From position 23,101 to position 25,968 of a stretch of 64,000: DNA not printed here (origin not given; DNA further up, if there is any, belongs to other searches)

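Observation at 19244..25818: Low-GC block encoding a PMT/ArnT-like GT-C enzyme, two GT4 glycosyltransferases and a secreted lipase-domain protein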

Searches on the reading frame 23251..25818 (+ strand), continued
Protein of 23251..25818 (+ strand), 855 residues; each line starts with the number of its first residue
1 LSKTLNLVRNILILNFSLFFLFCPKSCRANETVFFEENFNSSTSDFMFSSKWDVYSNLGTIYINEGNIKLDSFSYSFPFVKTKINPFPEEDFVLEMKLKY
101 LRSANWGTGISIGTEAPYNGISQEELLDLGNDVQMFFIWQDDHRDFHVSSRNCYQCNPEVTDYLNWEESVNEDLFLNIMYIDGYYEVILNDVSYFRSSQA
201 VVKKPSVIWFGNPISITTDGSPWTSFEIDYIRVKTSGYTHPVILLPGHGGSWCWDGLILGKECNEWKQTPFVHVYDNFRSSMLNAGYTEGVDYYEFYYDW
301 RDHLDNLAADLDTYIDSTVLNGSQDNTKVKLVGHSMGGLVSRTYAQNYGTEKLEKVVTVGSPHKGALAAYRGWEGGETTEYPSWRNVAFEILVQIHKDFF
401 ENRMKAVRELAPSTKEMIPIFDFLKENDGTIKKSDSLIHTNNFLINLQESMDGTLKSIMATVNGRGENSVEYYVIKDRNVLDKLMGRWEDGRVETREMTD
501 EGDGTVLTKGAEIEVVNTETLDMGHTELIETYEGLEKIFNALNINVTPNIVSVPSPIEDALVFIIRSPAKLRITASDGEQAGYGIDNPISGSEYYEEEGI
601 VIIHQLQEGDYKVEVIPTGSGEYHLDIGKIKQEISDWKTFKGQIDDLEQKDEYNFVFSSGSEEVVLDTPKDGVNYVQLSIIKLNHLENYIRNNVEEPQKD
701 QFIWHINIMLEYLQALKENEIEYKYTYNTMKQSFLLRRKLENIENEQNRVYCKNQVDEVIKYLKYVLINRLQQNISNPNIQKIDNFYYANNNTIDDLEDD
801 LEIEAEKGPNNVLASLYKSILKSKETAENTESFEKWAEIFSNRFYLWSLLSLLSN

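Call 63: fold_search(model_id=the predicted structure, library=pdb)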
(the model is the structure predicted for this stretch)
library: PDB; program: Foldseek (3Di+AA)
matches with E <= 10: 1384; with E <= 0.001: 343
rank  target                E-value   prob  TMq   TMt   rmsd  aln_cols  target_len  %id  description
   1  6mvd_B                3.9e-08  1.00  0.21  0.42   8.5       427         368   14  Crystal structure of Lecithin:cholesterol acyltransferase (LCAT) in complex with isopropyl dodec-11-enylfluorophosphon (released 2018-12-05)
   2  5mqr                  5.9e-08  1.00  0.18  0.14  11.3       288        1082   12  Sialidase BT_1020 (released 2017-03-22)
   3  5bv7_A                6.2e-08  1.00  0.24  0.49   7.4       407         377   14  Crystal structure of human LCAT (L4F, N5D) in complex with Fab of an agonistic antibody (released 2015-12-16)
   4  5txf_A                9.3e-08  1.00  0.22  0.44   8.5       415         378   14  Crystal structure of Lecithin:cholesterol acyltransferase (LCAT) in a closed conformation (released 2017-10-25)
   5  2a71_A                9.8e-08  1.00  0.17  0.58   5.1       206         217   12  Crystal structure of Emp47p carbohydrate recognition domain (CRD), orthorhombic crystal form (released 2006-01-31)
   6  6mvd_A                1.2e-07  1.00  0.24  0.49   7.1       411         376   13  Crystal structure of Lecithin:cholesterol acyltransferase (LCAT) in complex with isopropyl dodec-11-enylfluorophosphon (released 2018-12-05)
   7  4xx1_A                1.2e-07  1.00  0.24  0.50   7.8       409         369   14  Low resolution structure of LCAT in complex with Fab1 (released 2015-07-29)
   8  2a6w_A                1.8e-07  1.00  0.19  0.62   5.6       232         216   12  Crystal structure of Emp46p carbohydrate recognition domain (CRD), metal-free form (released 2006-01-31)
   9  6yp6                  3.9e-07  1.00  0.18  0.59   7.2       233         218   12  Structural annotation of the conserved carbohydrate esterase vb_24B_21 from Shiga toxin-encoding bacteriophage phi24B (released 2020-09-16)
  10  2a6z                  3.9e-07  1.00  0.17  0.54   5.5       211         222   12  Crystal structure of Emp47p carbohydrate recognition domain (CRD), monoclinic crystal form 1 (released 2006-01-31)
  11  3wht_A                4.5e-07  1.00  0.16  0.53   5.5       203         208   10  Crystal structure of ERGIC-53/MCFD2, Calcium-free form (released 2014-01-15)
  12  2e6v_E                4.5e-07  1.00  0.16  0.52   5.5       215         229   12  Crystal structure of VIP36 exoplasmic/lumenal domain, Ca2+/Man3GlcNAc-bound form (released 2007-07-24)
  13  6t2o_AAA              5.0e-07  1.00  0.17  0.52   6.9       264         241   13  Prominent members of the human gut microbiota express endo-acting O-glycanases to initiate mucin breakdown (released 2020-07-08)
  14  2a6x_B                5.5e-07  1.00  0.17  0.57   5.8       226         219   11  Crystal structure of Emp46p carbohydrate recognition domain (CRD), Y131F mutant (released 2006-01-31)
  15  6t2p_AAA              6.1e-07  1.00  0.17  0.52   7.0       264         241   14  Prominent members of the human gut microbiota express endo-acting O-glycanases to initiate mucin breakdown (released 2020-07-08)
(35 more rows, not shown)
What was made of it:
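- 23251..25818 (+): Lip855, an exported multidomain protein: signal/anchor helix 2-21, ConA-like lectin domain 32-235, alpha/beta-hydrolase domain 241-545 (Ser335-Asp503-His525), beta-sandwich 559-657, helical bundle 673-854. Foldseek: LCAT and L-type lectins (call 63).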

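Call 77: find_encoding_contigs(protein=P0131, flank=7000, max_places=1)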
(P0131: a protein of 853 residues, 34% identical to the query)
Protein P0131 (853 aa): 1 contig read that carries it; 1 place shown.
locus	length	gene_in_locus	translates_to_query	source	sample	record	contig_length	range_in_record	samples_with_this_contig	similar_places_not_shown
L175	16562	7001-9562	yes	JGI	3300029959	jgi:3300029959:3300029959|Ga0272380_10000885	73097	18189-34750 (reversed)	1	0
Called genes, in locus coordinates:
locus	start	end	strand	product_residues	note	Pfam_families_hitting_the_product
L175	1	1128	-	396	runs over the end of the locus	PF04932:Wzy_C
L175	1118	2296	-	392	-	PF09594:GT87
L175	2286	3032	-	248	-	PF00535:Glycos_transf_2, PF10111:Glyco_tranf_2_2 (weak)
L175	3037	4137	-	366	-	PF13439:Glyco_transf_4 (weak), PF20706:GT4-conflict (weak), PF00534:Glycos_transf_1, PF13692:Glyco_trans_1_4, PF13524:Glyco_trans_1_2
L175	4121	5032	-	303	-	PF13641:Glyco_tranf_2_3, PF00535:Glycos_transf_2, PF13632:Glyco_trans_2_3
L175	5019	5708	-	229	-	PF13489:Methyltransf_23, PF08241:Methyltransf_11 (weak)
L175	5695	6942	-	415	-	PF01943:Polysacc_synt, PF13440:Polysacc_synt_3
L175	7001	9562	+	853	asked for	PF00561:Abhydrolase_1, PF02089:Palm_thioest, PF07819:PGAP1, PF02450:LCAT, PF06028:DUF915 (weak)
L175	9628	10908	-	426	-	-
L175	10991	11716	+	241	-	PF02463:SMC_N (faint), PF00005:ABC_tran, PF13304:AAA_21 (faint)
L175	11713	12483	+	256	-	PF00950:ABC-3, PF01032:FecCD (weak)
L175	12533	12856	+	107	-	PF18902:DUF5658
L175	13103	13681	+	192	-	PF10502:Peptidase_S26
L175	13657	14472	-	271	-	PF02195:ParB_N, PF17762:HTH_ParB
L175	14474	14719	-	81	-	PF01016:Ribosomal_L27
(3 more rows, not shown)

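Call 78: find_encoding_contigs(protein=P0155, flank=7000, max_places=1)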
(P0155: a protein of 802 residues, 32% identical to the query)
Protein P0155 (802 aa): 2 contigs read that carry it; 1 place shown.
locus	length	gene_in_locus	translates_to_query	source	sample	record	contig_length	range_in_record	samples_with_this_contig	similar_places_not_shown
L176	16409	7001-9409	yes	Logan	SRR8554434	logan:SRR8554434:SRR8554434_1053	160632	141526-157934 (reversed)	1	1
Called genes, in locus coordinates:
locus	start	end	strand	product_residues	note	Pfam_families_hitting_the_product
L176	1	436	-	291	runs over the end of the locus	PF12705:PDDEXK_1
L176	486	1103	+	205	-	PF00702:Hydrolase, PF13419:HAD_2, PF13242:Hydrolase_like (faint)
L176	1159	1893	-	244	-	PF00535:Glycos_transf_2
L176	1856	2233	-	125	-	-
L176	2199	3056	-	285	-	PF00535:Glycos_transf_2, PF13641:Glyco_tranf_2_3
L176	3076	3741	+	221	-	PF13489:Methyltransf_23 (weak), PF08241:Methyltransf_11, PF13649:Methyltransf_25 (faint), PF13847:Methyltransf_31 (weak)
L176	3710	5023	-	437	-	PF01943:Polysacc_synt, PF13440:Polysacc_synt_3 (weak)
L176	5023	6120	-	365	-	PF13439:Glyco_transf_4, PF20706:GT4-conflict (weak), PF00534:Glycos_transf_1, PF13692:Glyco_trans_1_4, PF13524:Glyco_trans_1_2 (weak)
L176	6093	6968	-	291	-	PF13641:Glyco_tranf_2_3, PF00535:Glycos_transf_2, PF10111:Glyco_tranf_2_2, PF13632:Glyco_trans_2_3 (weak)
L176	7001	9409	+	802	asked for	PF00561:Abhydrolase_1, PF02089:Palm_thioest, PF07819:PGAP1, PF02450:LCAT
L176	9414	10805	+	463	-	-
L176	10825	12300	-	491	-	-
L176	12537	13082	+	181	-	PF10502:Peptidase_S26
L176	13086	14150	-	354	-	PF02195:ParB_N, PF17762:HTH_ParB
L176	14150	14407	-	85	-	PF01016:Ribosomal_L27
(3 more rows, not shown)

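Call 79: find_encoding_contigs(protein=P0159, flank=7000, max_places=1)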
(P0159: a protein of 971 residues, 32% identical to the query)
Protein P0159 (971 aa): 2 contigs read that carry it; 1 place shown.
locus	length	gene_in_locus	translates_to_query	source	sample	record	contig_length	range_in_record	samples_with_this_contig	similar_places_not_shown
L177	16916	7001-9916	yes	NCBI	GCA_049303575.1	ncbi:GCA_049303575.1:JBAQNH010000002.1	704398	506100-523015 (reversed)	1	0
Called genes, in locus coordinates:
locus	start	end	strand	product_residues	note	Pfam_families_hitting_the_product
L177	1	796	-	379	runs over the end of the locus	PF01757:Acyl_transf_3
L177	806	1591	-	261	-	PF00535:Glycos_transf_2, PF13641:Glyco_tranf_2_3 (weak), PF13632:Glyco_trans_2_3 (weak)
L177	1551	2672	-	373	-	PF13439:Glyco_transf_4 (weak), PF20706:GT4-conflict, PF00534:Glycos_transf_1, PF02350:Epimerase_2, PF13692:Glyco_trans_1_4, PF13524:Glyco_trans_1_2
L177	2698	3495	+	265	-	PF02353:CMAS, PF03848:TehB, PF13489:Methyltransf_23, PF01209:Ubie_methyltran (weak), PF13847:Methyltransf_31, PF08241:Methyltransf_11, PF08242:Methyltransf_12, PF13649:Methyltransf_25, +2 more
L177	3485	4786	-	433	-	-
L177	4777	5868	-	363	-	PF13439:Glyco_transf_4, PF20706:GT4-conflict, PF00534:Glycos_transf_1, PF13692:Glyco_trans_1_4, PF13524:Glyco_trans_1_2 (weak)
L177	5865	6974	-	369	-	PF00534:Glycos_transf_1, PF13692:Glyco_trans_1_4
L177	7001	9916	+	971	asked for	PF00561:Abhydrolase_1, PF12697:Abhydrolase_6 (weak), PF02450:LCAT, PF02089:Palm_thioest, PF07819:PGAP1, PF19077:Big_13 (faint)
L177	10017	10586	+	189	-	PF10502:Peptidase_S26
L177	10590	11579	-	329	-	PF02195:ParB_N, PF17762:HTH_ParB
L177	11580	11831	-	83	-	PF01016:Ribosomal_L27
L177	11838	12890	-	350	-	PF01555:N6_N4_Mtase (weak), PF01170:UPF0020, PF13847:Methyltransf_31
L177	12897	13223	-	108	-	PF00829:Ribosomal_L21p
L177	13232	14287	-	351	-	PF01098:FTSW_RODA_SPOVE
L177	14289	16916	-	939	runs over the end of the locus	PF00133:tRNA-synt_1, PF01406:tRNA-synt_1e (faint), PF09334:tRNA-synt_1g, PF08264:Anticodon_1, PF19302:DUF5915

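Call 110: search_solved_structures(query=A1, max_evalue=0.01)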
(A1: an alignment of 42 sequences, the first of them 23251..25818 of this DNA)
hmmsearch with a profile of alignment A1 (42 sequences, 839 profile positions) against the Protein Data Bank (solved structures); distinct sequences matched with E-value up to 0.01: 32.
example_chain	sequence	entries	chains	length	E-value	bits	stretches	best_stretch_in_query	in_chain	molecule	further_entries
4r1d_A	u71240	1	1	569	5.6e-09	38.4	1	291-362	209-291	Uncharacterized protein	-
1hqd_A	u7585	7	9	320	1.7e-08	36.8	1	303-358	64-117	LIPASE | TRIACYL-GLYCEROL-HYDROLASE | TRIACYL-GLYCEROL HYDROLASE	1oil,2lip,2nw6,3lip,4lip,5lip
1ys1_X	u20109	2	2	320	1.8e-08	36.7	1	303-358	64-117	Lipase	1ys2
7cof_A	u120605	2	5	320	1.9e-08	36.7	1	303-358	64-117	Alpha/beta hydrolase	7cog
8xy5_A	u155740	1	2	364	2.5e-08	36.3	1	303-358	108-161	Alpha/beta hydrolase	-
1qge_D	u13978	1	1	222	6.4e-08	34.9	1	303-358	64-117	PROTEIN (TRIACYLGLYCEROL HYDROLASE)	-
1tah_B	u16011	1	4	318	1e-07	34.2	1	303-358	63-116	LIPASE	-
1cvl_A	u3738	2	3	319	1e-07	34.2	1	303-358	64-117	TRIACYLGLYCEROL HYDROLASE | Lipase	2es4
8k9r_A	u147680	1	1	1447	8.1e-06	28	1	315-355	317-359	GPI inositol-deacylase,MCherry protein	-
8k9q_A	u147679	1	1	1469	8.3e-06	27.9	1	315-355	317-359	GPI inositol-deacylase,fused thermostable green fluorescent protein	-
7r1k_A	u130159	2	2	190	9.2e-06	27.8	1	303-352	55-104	Lipase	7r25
6nkc_A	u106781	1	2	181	9.7e-06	27.7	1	299-352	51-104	Lipase, Lip_vut1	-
9g8u_A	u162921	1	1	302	1.1e-05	27.5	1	304-360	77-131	Lactonizing lipase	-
5h6b_A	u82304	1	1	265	3.5e-05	25.9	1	296-357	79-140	Putative secreted lipase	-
5h6g_A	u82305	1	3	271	3.7e-05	25.8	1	296-357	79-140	Putative secreted lipase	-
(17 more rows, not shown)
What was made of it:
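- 23251..25818 (+): Profile against PDB sequences: Tle4 is the top hit, E 5.6e-9 (call 110).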
